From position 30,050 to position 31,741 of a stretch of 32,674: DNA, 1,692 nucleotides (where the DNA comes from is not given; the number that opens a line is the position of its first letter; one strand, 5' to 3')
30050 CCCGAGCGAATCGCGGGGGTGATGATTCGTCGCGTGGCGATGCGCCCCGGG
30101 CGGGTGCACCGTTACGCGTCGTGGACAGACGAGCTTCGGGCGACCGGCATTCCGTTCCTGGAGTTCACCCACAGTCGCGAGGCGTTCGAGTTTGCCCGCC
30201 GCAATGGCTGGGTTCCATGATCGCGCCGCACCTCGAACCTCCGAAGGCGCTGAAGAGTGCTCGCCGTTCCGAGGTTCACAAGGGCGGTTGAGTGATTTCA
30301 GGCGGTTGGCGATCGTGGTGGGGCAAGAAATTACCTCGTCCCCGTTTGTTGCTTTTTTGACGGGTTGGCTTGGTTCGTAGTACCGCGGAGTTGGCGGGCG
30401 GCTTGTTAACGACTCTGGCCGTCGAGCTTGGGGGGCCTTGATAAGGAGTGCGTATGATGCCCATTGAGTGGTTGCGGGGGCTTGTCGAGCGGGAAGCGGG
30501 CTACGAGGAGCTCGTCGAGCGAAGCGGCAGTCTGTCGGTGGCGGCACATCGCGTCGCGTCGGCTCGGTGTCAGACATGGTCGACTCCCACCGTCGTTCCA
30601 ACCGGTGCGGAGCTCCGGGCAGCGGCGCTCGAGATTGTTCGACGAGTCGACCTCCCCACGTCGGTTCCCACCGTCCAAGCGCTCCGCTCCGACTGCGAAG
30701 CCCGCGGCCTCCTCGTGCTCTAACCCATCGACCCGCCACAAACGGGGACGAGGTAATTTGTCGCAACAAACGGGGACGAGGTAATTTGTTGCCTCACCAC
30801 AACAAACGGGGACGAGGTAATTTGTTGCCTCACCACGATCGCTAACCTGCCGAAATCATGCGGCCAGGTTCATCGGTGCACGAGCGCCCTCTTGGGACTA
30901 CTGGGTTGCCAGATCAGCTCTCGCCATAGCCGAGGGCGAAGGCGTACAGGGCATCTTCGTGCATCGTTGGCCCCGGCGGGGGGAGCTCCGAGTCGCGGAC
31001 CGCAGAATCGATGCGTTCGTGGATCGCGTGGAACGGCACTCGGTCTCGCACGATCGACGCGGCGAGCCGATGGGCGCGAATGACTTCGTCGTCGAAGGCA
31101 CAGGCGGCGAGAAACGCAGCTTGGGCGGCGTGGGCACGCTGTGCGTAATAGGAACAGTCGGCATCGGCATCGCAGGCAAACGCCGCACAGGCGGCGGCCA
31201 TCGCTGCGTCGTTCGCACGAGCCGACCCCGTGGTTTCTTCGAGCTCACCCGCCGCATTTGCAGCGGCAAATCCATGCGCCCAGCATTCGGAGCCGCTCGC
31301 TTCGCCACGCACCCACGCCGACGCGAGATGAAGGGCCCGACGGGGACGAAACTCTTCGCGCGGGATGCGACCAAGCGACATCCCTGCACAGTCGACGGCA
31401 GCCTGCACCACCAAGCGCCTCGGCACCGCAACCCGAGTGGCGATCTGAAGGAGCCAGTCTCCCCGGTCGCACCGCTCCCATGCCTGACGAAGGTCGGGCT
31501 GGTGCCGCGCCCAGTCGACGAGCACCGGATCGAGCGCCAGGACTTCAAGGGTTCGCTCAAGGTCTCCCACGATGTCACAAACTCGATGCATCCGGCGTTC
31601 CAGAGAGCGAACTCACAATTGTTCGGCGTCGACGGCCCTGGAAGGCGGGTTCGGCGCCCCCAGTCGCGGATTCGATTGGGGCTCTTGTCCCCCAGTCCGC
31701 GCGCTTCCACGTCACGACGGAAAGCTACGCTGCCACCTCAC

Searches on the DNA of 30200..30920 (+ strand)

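Call 22: search_rna_families(source=window, start=30200, end=30920, threshold=evalue, max_evalue=5)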
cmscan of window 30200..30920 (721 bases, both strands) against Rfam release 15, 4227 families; matches with E-value up to 5: 0.
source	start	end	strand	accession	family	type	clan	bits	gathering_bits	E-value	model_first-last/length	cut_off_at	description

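Call 77: search_dna_similar(query=window:30285-30865:+, collection=phages, mode=distant, max_evalue=1, max_rows=5)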
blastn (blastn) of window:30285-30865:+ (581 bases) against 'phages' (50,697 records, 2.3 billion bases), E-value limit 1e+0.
Records with a match: 25; places in all: 25; records where one place covers at least 80% of the query: 0.
Best place of each record, by identity: 60-80% 25.
By first word of the organism name: Gordonia 25.
By host as written in the record: Gordonia terrae 3612 25.
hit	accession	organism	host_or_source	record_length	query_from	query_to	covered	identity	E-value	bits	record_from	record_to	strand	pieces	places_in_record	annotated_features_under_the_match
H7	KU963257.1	Gordonia phage Kita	Gordonia terrae 3612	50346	184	235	9%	78.2%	5e-2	45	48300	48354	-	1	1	75: hypothetical protein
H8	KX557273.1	Gordonia phage BatStarr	Gordonia terrae 3612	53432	184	235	9%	78.2%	5e-2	45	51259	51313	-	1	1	77: hypothetical protein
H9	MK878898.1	Gordonia phage Zameen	Gordonia terrae 3612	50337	184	235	9%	78.2%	5e-2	45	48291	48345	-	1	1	74: hypothetical protein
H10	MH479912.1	Gordonia phage Eviarto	Gordonia terrae 3612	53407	184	235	9%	78.2%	5e-2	45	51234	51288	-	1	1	78: hypothetical protein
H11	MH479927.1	Gordonia phage TimTam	Gordonia terrae 3612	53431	184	235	9%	78.2%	5e-2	45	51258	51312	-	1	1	78: hypothetical protein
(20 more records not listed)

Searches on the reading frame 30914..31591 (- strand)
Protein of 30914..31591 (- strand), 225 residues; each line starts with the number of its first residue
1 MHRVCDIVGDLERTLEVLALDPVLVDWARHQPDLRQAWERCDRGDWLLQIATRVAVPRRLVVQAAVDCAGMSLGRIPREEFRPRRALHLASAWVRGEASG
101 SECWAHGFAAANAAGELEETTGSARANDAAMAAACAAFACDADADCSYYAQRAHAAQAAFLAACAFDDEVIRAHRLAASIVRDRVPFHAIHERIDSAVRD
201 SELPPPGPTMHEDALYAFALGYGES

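Call 18: search_protein_families(library=pfam, proteins=[window:30914-31591:-], max_evalue=0.01)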
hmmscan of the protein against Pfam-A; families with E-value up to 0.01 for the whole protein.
window:30914-31591:- (225 aa): 1 family
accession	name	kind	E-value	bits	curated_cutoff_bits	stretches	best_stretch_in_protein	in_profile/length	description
PF21805.3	Imm5_like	-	2e-05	24.9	25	1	57-157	7-109/129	Imm-5 like putative immunity protein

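Call 48: find_encoding_contigs(protein=window:30914-31591:-, flank=10000, max_places=10)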
Protein window:30914-31591:- (225 aa): no gene with exactly this product is on record in the collection.

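Call 49: search_protein_families(library=ncbifam, proteins=[window:30914-31591:-], max_evalue=0.01)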
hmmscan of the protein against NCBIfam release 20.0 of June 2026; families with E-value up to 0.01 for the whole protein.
window:30914-31591:- (225 aa): 0 families
